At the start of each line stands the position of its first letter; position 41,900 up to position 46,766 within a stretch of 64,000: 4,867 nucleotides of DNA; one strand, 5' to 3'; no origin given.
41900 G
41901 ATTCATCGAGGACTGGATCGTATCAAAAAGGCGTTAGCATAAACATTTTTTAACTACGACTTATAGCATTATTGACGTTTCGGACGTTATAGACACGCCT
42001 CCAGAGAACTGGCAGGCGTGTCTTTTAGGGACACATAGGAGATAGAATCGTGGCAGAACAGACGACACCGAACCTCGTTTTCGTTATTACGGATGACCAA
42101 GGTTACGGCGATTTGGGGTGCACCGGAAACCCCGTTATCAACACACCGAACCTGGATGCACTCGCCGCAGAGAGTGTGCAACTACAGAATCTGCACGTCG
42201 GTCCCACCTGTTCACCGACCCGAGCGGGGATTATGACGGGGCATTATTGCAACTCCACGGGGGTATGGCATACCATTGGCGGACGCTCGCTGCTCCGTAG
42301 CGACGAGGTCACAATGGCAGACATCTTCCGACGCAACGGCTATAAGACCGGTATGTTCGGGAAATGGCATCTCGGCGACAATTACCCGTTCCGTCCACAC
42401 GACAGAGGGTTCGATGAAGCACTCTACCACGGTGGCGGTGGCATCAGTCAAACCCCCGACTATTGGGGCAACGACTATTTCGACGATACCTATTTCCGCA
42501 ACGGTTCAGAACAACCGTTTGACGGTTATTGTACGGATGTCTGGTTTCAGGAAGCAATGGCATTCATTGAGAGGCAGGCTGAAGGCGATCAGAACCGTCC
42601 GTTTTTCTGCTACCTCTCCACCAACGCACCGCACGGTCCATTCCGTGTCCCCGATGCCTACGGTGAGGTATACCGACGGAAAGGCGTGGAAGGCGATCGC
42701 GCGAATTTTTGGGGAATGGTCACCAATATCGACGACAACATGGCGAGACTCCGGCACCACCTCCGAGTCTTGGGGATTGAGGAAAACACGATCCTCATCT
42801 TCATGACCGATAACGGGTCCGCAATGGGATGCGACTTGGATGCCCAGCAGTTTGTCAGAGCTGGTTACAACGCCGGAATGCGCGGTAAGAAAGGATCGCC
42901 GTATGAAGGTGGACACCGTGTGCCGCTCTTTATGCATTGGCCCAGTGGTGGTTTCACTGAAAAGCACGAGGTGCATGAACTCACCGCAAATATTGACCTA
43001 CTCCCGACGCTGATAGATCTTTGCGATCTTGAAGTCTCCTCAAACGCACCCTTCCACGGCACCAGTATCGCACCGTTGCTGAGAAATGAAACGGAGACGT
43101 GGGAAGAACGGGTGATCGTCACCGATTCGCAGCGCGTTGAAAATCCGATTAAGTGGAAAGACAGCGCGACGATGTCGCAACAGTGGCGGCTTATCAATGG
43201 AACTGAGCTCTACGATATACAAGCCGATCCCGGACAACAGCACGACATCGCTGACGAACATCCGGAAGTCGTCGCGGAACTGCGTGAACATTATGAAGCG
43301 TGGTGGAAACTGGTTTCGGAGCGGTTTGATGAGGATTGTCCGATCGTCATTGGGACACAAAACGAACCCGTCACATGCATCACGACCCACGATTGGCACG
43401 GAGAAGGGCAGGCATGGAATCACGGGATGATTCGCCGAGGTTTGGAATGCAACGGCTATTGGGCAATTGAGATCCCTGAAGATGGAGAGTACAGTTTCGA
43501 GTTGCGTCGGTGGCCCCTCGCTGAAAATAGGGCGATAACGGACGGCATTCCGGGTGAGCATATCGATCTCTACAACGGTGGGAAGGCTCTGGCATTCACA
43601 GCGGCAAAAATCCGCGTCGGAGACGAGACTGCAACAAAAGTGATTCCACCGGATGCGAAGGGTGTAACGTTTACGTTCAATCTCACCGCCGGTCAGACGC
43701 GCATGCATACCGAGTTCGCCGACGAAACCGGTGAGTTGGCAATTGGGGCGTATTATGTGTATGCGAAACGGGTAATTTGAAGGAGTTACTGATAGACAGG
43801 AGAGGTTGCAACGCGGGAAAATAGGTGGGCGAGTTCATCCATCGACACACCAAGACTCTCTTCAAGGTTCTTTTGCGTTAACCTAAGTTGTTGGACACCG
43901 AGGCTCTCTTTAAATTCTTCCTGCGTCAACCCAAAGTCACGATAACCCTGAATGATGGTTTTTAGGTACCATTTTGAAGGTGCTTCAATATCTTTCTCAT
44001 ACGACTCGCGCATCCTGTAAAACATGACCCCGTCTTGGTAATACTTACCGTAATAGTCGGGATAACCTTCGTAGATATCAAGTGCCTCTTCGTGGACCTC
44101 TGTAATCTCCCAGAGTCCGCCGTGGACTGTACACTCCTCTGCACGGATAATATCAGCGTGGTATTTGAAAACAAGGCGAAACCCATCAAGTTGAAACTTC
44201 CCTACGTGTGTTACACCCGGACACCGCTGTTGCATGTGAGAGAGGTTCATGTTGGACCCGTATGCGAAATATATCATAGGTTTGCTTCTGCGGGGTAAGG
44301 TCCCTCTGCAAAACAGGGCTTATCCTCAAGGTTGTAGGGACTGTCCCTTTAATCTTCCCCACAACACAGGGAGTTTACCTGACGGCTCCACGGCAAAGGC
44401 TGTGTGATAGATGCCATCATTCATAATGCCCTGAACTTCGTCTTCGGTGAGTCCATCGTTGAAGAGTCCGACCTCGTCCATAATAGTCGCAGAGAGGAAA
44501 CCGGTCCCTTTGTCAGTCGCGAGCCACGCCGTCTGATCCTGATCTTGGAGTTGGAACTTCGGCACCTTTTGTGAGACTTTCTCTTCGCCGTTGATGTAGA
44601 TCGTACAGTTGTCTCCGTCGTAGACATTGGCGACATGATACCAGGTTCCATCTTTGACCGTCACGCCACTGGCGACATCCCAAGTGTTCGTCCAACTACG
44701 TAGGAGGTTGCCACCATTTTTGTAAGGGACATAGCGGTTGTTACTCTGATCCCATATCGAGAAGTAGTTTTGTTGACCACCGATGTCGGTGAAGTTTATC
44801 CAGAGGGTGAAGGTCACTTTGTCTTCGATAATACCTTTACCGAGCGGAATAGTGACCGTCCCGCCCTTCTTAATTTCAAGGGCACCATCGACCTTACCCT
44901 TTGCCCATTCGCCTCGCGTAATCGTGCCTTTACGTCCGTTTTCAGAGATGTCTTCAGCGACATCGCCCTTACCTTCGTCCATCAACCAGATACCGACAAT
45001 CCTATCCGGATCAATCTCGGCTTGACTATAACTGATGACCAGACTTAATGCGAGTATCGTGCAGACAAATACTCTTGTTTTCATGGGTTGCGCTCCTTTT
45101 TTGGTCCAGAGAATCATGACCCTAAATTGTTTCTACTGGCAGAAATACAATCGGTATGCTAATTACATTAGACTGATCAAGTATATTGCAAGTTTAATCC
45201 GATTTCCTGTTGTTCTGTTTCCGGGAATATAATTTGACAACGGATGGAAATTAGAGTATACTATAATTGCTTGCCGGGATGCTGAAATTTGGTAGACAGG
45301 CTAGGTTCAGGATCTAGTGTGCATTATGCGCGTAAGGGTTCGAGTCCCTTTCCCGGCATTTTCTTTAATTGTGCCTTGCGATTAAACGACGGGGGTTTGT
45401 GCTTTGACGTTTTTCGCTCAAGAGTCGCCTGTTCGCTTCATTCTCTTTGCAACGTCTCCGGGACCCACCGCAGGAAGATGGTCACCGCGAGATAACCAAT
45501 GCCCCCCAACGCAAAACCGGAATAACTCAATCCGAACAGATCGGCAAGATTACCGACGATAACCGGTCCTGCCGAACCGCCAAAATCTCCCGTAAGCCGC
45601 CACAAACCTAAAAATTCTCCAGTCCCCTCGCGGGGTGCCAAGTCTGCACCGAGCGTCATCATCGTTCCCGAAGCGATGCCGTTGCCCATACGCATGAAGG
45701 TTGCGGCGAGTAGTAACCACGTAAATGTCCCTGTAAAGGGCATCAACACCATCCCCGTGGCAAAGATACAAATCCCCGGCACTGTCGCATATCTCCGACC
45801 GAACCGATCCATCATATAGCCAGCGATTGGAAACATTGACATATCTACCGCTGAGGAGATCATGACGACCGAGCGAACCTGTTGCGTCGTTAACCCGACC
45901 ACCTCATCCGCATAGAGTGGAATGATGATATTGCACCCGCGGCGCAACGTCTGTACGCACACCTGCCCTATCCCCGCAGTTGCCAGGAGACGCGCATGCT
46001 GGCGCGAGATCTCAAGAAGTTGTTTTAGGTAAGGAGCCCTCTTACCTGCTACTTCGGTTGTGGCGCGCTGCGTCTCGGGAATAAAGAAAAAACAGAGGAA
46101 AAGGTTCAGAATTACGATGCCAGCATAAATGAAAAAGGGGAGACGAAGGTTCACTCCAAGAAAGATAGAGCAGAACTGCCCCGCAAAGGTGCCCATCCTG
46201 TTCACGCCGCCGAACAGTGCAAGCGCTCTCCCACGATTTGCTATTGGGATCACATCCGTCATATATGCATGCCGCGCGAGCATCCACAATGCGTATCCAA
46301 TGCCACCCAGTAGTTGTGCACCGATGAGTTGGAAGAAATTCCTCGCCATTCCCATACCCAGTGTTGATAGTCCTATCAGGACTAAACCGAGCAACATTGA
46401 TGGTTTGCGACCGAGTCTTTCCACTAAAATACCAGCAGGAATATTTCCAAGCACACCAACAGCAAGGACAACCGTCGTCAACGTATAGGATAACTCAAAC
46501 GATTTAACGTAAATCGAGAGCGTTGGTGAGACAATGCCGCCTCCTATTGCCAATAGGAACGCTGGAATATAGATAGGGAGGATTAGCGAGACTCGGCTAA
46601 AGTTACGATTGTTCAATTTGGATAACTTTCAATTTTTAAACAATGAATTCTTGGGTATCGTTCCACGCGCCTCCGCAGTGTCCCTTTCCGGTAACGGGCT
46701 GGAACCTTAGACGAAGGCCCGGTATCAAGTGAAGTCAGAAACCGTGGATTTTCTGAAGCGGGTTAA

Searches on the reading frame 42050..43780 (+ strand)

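Call 69: search_protein_families(library=pfam, proteins=[window:42050-43780:+], max_evalue=0.00001)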
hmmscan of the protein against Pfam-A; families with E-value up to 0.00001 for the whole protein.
window:42050-43780:+ (576 aa): 2 families
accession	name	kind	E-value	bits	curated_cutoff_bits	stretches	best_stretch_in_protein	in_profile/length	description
PF00884.28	Sulfatase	-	1.9e-55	188.7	25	1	7-326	1-300/301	Sulfatase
PF16347.10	SGSH_C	-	5.2e-12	46.6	29.3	1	285-414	12-147/154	N-sulphoglucosamine sulphohydrolase, C-terminal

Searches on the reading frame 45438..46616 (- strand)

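Call 69: search_protein_families(library=pfam, proteins=[window:45438-46616:-], max_evalue=0.00001)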
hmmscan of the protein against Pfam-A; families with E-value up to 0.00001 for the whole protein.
window:45438-46616:- (392 aa): 3 families
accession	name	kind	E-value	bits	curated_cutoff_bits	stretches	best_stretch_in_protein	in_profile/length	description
PF07690.21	MFS_1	-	1.2e-59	202.5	33.4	2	19-351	5-347/347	Major Facilitator Superfamily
PF00083.30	Sugar_tr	-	1.2e-12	47.9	22.3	1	45-182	50-194/452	Sugar (and other) transporter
PF12832.13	MFS_1_like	-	8.6e-10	38.6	25.2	1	17-150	219-358/373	MFS_1 like family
